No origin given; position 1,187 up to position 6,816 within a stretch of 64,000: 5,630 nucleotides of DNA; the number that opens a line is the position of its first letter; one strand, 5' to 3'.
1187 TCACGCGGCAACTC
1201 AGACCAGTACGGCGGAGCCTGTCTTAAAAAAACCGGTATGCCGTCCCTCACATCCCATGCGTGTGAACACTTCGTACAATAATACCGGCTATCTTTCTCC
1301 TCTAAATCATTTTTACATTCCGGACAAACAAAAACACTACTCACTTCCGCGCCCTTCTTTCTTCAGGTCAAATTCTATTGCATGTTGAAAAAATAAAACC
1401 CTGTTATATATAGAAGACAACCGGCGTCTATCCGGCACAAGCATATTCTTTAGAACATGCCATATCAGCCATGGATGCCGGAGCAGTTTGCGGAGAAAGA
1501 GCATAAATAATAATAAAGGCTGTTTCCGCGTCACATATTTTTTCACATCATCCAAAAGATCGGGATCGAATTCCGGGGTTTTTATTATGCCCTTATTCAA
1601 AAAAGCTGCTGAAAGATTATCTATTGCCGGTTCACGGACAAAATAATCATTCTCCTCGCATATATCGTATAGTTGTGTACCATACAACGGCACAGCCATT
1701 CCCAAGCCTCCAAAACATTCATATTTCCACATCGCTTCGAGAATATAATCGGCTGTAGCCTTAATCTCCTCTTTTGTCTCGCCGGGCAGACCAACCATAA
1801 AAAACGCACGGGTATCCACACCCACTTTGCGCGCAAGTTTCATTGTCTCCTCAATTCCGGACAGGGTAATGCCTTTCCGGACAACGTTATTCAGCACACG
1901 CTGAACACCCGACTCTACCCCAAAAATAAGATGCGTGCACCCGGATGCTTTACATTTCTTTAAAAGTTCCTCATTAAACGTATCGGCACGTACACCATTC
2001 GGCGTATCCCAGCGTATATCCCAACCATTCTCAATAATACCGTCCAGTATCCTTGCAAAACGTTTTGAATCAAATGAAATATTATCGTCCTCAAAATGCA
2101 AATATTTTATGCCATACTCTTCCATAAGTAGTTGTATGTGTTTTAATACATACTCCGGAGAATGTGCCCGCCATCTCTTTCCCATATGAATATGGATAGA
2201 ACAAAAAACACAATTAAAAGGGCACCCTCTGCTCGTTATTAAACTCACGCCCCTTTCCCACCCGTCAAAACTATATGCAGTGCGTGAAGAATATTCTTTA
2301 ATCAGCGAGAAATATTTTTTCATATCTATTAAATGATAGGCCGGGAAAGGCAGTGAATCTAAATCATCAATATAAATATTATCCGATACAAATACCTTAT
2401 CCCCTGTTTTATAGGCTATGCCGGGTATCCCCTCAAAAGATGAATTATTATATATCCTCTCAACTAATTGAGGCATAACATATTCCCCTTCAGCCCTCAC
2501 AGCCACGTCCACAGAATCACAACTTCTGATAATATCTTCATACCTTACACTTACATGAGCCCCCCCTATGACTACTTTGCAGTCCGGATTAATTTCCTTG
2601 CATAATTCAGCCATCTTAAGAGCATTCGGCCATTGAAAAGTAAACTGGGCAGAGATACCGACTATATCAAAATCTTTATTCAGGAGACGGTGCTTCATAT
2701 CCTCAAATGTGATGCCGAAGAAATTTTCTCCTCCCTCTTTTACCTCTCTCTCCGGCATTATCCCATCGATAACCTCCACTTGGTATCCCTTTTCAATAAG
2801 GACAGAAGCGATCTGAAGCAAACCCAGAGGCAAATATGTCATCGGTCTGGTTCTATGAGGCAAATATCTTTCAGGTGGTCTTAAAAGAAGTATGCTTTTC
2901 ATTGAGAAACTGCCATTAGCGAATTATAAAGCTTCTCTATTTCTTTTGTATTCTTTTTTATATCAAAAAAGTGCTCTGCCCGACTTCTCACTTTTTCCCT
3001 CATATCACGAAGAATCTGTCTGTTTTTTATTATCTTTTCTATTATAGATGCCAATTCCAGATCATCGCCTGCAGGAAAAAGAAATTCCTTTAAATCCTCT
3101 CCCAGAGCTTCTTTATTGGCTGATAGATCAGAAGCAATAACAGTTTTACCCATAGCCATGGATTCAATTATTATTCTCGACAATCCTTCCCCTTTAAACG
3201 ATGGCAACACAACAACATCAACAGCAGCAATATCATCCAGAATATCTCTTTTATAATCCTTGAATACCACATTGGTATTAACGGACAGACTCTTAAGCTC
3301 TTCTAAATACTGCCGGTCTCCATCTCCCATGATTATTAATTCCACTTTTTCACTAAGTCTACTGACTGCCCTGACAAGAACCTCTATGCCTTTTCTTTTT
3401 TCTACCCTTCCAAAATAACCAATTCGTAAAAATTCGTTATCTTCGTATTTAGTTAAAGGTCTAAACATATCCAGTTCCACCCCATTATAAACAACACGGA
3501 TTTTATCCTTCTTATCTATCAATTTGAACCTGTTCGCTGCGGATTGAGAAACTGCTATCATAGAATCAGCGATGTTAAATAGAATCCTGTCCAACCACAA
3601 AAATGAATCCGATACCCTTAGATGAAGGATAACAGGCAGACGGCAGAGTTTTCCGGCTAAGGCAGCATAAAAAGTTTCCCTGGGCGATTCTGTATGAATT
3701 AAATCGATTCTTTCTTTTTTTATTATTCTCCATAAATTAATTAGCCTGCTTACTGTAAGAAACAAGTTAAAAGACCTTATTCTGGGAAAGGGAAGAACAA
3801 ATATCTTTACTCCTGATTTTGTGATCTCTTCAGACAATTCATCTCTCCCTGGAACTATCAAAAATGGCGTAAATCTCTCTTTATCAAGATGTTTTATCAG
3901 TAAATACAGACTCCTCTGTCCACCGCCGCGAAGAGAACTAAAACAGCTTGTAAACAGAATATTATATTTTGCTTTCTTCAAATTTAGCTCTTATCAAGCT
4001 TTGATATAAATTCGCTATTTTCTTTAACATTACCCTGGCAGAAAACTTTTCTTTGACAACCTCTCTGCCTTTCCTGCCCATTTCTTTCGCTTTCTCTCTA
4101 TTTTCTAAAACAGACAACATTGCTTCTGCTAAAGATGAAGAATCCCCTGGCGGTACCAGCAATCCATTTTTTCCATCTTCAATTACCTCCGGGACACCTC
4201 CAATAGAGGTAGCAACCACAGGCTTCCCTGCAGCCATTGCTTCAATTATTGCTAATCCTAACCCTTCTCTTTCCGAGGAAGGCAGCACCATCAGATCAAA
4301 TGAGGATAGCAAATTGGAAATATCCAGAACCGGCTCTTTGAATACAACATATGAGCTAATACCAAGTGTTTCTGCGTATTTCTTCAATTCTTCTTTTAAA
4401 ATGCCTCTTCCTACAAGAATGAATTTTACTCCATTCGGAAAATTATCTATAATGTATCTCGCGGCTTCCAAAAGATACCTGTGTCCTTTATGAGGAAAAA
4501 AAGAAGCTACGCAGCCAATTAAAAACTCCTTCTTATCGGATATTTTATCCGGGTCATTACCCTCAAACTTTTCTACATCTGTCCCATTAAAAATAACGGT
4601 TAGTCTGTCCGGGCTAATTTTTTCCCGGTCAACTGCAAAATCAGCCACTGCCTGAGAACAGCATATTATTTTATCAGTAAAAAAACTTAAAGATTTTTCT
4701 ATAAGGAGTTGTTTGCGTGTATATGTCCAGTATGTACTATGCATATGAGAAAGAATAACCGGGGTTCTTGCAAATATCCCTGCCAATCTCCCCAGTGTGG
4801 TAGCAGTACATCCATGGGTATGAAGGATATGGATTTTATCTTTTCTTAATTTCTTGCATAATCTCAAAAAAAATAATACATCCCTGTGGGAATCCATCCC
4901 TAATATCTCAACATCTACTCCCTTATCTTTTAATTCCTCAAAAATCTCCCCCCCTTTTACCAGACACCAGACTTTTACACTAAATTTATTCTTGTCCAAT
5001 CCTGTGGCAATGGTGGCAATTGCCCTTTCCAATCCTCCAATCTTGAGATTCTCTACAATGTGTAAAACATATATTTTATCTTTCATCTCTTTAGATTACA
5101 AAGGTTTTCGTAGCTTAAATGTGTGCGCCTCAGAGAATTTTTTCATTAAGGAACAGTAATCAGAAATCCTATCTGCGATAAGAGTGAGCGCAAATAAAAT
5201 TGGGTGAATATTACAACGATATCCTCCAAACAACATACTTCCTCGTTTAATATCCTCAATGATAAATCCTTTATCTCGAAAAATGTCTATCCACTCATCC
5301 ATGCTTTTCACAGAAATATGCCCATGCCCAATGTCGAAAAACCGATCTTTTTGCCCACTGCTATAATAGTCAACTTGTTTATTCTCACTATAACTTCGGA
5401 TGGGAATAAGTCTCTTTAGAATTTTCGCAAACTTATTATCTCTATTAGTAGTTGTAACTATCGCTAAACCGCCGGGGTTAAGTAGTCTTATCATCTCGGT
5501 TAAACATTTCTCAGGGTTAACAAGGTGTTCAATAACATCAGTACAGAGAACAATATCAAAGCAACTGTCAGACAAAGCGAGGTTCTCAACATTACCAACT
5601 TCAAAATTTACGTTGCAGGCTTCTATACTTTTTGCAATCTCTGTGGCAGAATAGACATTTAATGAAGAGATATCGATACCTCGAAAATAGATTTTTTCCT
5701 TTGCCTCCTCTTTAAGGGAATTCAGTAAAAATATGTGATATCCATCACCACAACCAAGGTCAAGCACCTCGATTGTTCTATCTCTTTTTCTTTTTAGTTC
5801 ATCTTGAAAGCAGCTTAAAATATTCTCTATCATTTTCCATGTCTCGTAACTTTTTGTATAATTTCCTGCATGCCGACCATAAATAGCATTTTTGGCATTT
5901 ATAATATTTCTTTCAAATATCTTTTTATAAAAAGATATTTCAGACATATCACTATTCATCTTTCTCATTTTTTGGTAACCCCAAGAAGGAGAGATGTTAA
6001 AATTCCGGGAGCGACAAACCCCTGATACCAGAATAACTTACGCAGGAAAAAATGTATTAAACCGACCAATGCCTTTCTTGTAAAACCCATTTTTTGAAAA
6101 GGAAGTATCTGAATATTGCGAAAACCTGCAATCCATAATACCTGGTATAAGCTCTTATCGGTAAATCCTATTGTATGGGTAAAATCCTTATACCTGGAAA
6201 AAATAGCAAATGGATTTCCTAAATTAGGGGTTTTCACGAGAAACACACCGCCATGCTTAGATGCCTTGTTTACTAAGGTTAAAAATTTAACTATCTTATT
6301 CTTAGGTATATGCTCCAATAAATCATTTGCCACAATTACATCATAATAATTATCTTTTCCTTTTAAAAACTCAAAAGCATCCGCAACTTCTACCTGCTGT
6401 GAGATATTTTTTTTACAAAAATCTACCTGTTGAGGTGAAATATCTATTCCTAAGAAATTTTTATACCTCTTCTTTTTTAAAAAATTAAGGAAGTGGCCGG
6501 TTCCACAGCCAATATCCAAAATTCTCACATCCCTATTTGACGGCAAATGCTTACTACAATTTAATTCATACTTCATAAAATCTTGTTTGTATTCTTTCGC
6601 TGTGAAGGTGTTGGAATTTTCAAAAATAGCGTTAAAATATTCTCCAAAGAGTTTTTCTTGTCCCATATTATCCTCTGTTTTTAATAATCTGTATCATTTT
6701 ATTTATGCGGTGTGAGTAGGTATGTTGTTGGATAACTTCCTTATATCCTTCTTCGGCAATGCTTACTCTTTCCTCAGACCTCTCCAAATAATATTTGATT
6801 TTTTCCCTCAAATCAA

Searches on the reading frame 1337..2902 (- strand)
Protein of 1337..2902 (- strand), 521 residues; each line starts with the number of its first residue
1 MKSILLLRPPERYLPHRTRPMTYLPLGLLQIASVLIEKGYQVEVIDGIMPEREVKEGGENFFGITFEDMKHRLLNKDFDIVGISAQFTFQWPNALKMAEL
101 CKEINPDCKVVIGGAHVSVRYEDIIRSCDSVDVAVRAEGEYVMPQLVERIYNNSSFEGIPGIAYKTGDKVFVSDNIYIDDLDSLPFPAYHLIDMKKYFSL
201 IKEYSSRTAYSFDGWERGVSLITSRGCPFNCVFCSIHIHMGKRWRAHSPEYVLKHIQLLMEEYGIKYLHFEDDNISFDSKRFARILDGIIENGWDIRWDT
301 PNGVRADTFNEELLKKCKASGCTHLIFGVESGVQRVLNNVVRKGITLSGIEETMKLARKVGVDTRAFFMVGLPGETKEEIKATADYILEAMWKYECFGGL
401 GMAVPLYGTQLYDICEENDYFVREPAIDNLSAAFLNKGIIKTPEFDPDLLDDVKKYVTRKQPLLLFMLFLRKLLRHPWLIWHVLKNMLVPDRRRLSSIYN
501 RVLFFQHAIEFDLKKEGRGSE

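Call 75: search_protein_families(library=ncbifam, proteins=[window:1337-2902:-], max_evalue=1e-8)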
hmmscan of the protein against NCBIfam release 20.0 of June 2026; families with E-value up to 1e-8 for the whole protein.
window:1337-2902:- (521 aa): 20 families
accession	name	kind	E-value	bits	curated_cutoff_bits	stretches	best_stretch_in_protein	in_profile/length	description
NF038361.1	rSAM_Sden_1168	equivalog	1.2e-60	205.6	575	1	24-389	84-450/560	Sden_1168 family B12-binding radical SAM P-methyltransferase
NF050148.1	rSAM_ApyD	equivalog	3.6e-50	171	750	1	26-413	26-391/645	RiPP biosynthesis radical SAM protein ApyD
TIGR03471.1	HpnJ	equivalog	2.7e-48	165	577.6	1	74-427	65-399/472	hopanoid biosynthesis associated radical SAM protein HpnJ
TIGR02026.1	BchE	equivalog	2.8e-42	145.2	481.35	1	5-418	3-390/497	magnesium-protoporphyrin IX monomethyl ester anaerobic oxidative cyclase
TIGR04479.1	bcpD_PhpK_rSAM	subfamily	5.6e-37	127.3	600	1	61-390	94-409/504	PhpK family radical SAM P-methyltransferase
TIGR04014.1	B12_SAM_MJ_0865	equivalog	4.6e-33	114.7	360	1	76-415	37-358/434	methyl-coenzyme M reductase glutamine C-methyltransferase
TIGR04385.1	B12_rSAM_cofa1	equivalog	2.6e-32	112.6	450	1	24-387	19-361/438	B12 lower ligand biosynthesis radical SAM protein BzaD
TIGR03975.1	rSAM_ocin_1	subfamily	2.9e-31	108.6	281.85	1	67-385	118-425/606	RiPP maturation radical SAM C-methyltransferase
TIGR04072.2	rSAM_ladder_B12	equivalog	2.2e-29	102.4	360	1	219-415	181-372/443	lipid biosynthesis B12-binding/radical SAM protein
NF033070.1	rSAM_AprD4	equivalog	6.8e-27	94.5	500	1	179-420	168-395/456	AprD4 family radical SAM diol-dehydratase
TIGR04190.1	B12_SAM_Ta0216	equivalog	1.2e-26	93.4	500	1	24-394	36-398/554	TIGR04190 family B12-binding domain/radical SAM domain protein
TIGR04013.1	B12_SAM_MJ_1487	hypoth_equivalog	2.1e-26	92.7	251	1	87-414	49-356/382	TIGR04013 family B12-binding domain/radical SAM domain-containing protein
TIGR04367.1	HpnR_B12_rSAM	equivalog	2.9e-25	88.8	650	1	25-388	22-350/490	hopanoid C-3 methylase HpnR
NF033712.0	B12_rSAM_KedN5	subfamily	1.3e-24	86.4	700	1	63-380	46-360/624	KedN5 family methylcobalamin-dependent radical SAM C-methyltransferase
TIGR03960.1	rSAM_fuse_unch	hypoth_equivalog_domain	1.2e-18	67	462.3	1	221-386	256-420/605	TIGR03960 family B12-binding radical SAM protein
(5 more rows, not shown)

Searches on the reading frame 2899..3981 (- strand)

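Call 75: search_protein_families(library=ncbifam, proteins=[window:2899-3981:-], max_evalue=1e-8)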
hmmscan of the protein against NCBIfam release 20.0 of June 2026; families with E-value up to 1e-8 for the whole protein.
window:2899-3981:- (360 aa): 19 families
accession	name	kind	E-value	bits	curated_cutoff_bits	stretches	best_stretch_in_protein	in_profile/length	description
TIGR03088.1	stp2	hypoth_equivalog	6.8e-30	104.3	409.05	1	19-355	14-373/374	TIGR03088 family PEP-CTERM/XrtA system glycosyltransferase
NF046085.1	XrtY_assoc_Gly1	equivalog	2.4e-19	69.4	400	1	143-356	166-385/387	XrtY-associated glycosyltransferase XYAG1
NF047684.1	TeichurnBiosyTuaC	equivalog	1.3e-18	67.1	550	1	138-356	165-390/391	teichuronic acid biosynthesis protein TuaC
NF050063.1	ProtGlycPglJ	equivalog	2e-18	66.7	500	1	130-346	137-358/363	N-acetylgalactosamine-N,N'-diacetylbacillosaminyl-diphospho-undecaprenol 4-alpha-N-acetylgalactosaminyltransferase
NF041876.1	EPS_EpsE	equivalog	2.8e-18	66.4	400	1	84-346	106-387/389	exopolysaccharide biosynthesis GT4 family glycosyltransferase EpsE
TIGR04063.1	stp3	hypoth_equivalog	5.5e-18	65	442.05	1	158-356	179-396/397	TIGR04063 family PEP-CTERM/XrtA system glycosyltransferase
TIGR03999.1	thiol_BshA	equivalog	8.1e-18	64.5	273.7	1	135-356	142-374/375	N-acetyl-alpha-D-glucosaminyl L-malate synthase BshA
TIGR02149.1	glgA_Coryne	subfamily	3.1e-17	62.8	302.4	1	129-355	136-390/391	glycogen synthase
NF007396.0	PRK09922.1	equivalog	4.4e-17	62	385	1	74-341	69-345/361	lipopolysaccharide 1,6-galactosyltransferase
NF050056.1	ProtGlycPglH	equivalog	3.4e-14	52.7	600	1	128-352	128-350/354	GalNAc-alpha-(1->4)-GalNAc-alpha-(1->3)-diNAcBac-PP-undecaprenol alpha-1,4-N-acetyl-D-galactosaminyltransferase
TIGR03449.1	mycothiol_MshA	equivalog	5.7e-14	51.8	462.5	1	137-356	164-404/406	D-inositol-3-phosphate glycosyltransferase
NF053787.1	GlcN_PG_synth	equivalog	6.4e-14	51.6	480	1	83-356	74-360/361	N-acetylglucosaminyl phosphatidylglycerol synthase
TIGR03087.1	stp1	hypoth_equivalog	1.2e-13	51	316.65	1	92-352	130-394/397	TIGR03087 family PEP-CTERM/XrtA system glycosyltransferase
NF047880.1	glyco_SdgA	exception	1.5e-13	50.1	800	1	183-346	314-482/488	serine-aspartate repeat adhesin O-glycosyltransferase SdgA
TIGR04348.1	TIGR04348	equivalog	5.5e-13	48.6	300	1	137-347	95-303/310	selenoneine biosynthesis selenosugar synthase SenB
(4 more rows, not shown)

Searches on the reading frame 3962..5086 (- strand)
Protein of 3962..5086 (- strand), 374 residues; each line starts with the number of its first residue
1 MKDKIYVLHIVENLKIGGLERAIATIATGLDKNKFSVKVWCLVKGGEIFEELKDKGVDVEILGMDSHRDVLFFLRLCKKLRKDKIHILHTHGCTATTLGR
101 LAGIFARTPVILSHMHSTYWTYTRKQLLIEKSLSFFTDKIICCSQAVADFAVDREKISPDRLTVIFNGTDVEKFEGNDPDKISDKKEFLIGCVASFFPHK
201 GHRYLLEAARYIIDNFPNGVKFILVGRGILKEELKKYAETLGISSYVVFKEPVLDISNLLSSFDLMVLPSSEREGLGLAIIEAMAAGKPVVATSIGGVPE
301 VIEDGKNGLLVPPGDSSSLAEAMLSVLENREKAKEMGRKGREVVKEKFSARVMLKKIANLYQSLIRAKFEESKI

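Call 75: search_protein_families(library=ncbifam, proteins=[window:3962-5086:-], max_evalue=1e-8)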
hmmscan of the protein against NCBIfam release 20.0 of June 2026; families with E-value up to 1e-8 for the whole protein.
window:3962-5086:- (374 aa): 33 families (the best 25 are shown)
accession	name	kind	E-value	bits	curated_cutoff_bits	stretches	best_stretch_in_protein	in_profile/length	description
TIGR03088.1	stp2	hypoth_equivalog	2.5e-59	201.2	409.05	1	6-364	3-373/374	TIGR03088 family PEP-CTERM/XrtA system glycosyltransferase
NF041876.1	EPS_EpsE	equivalog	1.5e-35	123.2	400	1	75-352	104-384/389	exopolysaccharide biosynthesis GT4 family glycosyltransferase EpsE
TIGR03999.1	thiol_BshA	equivalog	8.6e-33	113.8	273.7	1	82-365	82-374/375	N-acetyl-alpha-D-glucosaminyl L-malate synthase BshA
TIGR04063.1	stp3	hypoth_equivalog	3.7e-28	98.5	442.05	1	138-365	159-396/397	TIGR04063 family PEP-CTERM/XrtA system glycosyltransferase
TIGR02149.1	glgA_Coryne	subfamily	6e-27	94.8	302.4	1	83-364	82-390/391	glycogen synthase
TIGR03449.1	mycothiol_MshA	equivalog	6.5e-25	87.9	462.5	1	129-365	157-404/406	D-inositol-3-phosphate glycosyltransferase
NF038229.1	Glyco4_Geo_Pelo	equivalog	1.1e-22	80.5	400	1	50-365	25-337/338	GPMC system family 4 glycosyltransferase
NF038298.1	EPS_HpsO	equivalog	1.5e-21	76.7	575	1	184-365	198-388/388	hormogonium polysaccharide biosynthesis glycosyltransferase HpsO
TIGR04157.1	glyco_rSAM_CFB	subfamily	2.9e-19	69.3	400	1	124-361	157-406/406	TIGR04157 family glycosyltransferase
TIGR04005.1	wcaL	equivalog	4.3e-19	68.7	537.6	1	158-364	195-406/406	colanic acid biosynthesis glycosyltransferase WcaL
NF011726.0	PRK15179.1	equivalog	1.4e-18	66.6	733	1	182-362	513-692/694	Vi polysaccharide biosynthesis protein TviE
NF047684.1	TeichurnBiosyTuaC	equivalog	2.3e-18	66.3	550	1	189-365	221-390/391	teichuronic acid biosynthesis protein TuaC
NF050063.1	ProtGlycPglJ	equivalog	3.1e-18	66.1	500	1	72-352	76-355/363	N-acetylgalactosamine-N,N'-diacetylbacillosaminyl-diphospho-undecaprenol 4-alpha-N-acetylgalactosaminyltransferase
NF047880.1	glyco_SdgA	exception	3.6e-18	65.4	800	1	186-360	315-486/488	serine-aspartate repeat adhesin O-glycosyltransferase SdgA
TIGR04047.1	MSMEG_0565_glyc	hypoth_equivalog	6e-18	65.1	259.85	1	28-346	23-357/373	MSMEG_0565 family glycosyltransferase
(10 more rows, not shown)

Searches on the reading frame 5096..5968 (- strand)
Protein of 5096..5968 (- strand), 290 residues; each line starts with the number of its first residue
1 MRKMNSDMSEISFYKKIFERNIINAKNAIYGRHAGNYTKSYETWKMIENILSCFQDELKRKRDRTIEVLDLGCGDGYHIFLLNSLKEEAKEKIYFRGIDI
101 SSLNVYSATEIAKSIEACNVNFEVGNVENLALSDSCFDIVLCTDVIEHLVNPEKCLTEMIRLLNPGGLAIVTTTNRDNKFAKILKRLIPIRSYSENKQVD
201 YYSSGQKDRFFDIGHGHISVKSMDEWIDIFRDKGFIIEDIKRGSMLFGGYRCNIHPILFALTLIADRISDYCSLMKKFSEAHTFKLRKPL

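Call 75: search_protein_families(library=ncbifam, proteins=[window:5096-5968:-], max_evalue=1e-8)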
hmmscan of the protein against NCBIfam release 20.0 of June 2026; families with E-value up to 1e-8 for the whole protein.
window:5096-5968:- (290 aa): 14 families
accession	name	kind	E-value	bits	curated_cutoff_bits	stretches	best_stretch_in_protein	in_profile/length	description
TIGR01983.1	UbiG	equivalog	1.2e-19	70.5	102.95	1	61-179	46-159/228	bifunctional 2-polyprenyl-6-hydroxyphenol methylase/3-demethylubiquinol 3-O-methyltransferase UbiG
TIGR02072.1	BioC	equivalog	5.1e-14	52.7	184.95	1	32-219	4-175/244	malonyl-ACP O-methyltransferase BioC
NF008823.0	PRK11873.1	subfamily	2.1e-13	50.4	263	1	68-171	81-181/272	arsenite methyltransferase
NF041537.1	ArsM_AhpD_UU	exception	3.1e-13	49.2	510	1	67-172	79-181/345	arsenite methyltransferase/AhpD domain selenoprotein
TIGR00452.1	TIGR00452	equivalog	4.3e-13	48.8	275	1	67-199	120-244/316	tRNA 5-methoxyuridine(34)/uridine 5-oxyacetic acid(34) synthase CmoB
NF047649.1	MTase_UXPK_star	exception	4.4e-13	48.9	460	1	68-171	81-181/283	methyltransferase/UXPK-star double selenoprotein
NF045667.1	MTase_DVU1556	equivalog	8.9e-13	48.2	155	1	64-237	22-162/213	DVU_1556 family methyltransferase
NF011650.0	PRK15068.1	equivalog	1.6e-12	47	209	1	67-199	125-250/324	tRNA 5-methoxyuridine(34)/uridine 5-oxyacetic acid(34) synthase CmoB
NF041536.1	ArsM_DUF2284_UU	exception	3e-12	45.6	575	1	67-175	79-184/459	arsenite methyltransferase/DUF2284 domain selenoprotein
NF001244.0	PRK00216.1-5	equivalog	4.5e-12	45.8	216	1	64-185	50-168/236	bifunctional demethylmenaquinone methyltransferase/2-methoxy-6-polyprenyl-1,4-benzoquinol methylase UbiE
TIGR01934.1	MenG_MenH_UbiE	subfamily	4.4e-11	42.5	158.35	1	64-182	39-153/223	ubiquinone/menaquinone biosynthesis methyltransferase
NF040539.1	AST_met_ArsM_2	exception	1e-10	41.9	240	1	65-172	57-164/262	putative arsinothricin biosynthesis methyltransferase ArsM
TIGR04345.1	ovoA_Cterm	equivalog_domain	5.7e-10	39.1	170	0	104-174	102-172/242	putative 4-mercaptohistidine N1-methyltransferase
TIGR02081.1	metW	equivalog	2.3e-09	37.1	189.5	1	67-164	16-103/194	methionine biosynthesis protein MetW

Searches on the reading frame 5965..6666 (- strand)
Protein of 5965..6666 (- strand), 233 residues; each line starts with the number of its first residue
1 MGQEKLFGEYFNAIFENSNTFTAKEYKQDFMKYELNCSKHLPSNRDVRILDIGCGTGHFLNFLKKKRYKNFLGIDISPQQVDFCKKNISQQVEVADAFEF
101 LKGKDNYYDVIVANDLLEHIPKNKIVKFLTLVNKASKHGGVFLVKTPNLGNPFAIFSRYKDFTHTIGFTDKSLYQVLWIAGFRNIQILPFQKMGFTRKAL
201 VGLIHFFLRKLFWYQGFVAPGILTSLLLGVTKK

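Call 75: search_protein_families(library=ncbifam, proteins=[window:5965-6666:-], max_evalue=1e-8)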
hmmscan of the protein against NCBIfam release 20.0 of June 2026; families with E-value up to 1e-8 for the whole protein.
window:5965-6666:- (233 aa): 4 families
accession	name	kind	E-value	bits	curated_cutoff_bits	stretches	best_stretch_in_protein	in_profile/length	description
NF008686.0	PRK11705.1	equivalog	1.6e-13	50.5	400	1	31-146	154-267/383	cyclopropane fatty acyl phospholipid synthase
TIGR02072.1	BioC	equivalog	2.9e-12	46.9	184.95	1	40-151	26-139/244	malonyl-ACP O-methyltransferase BioC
TIGR01983.1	UbiG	equivalog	3.1e-10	39.7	102.95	1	42-148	46-155/228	bifunctional 2-polyprenyl-6-hydroxyphenol methylase/3-demethylubiquinol 3-O-methyltransferase UbiG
TIGR02021.1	BchM-ChlM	equivalog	7.6e-10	38.6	158.9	1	45-142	54-153/218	magnesium protoporphyrin IX methyltransferase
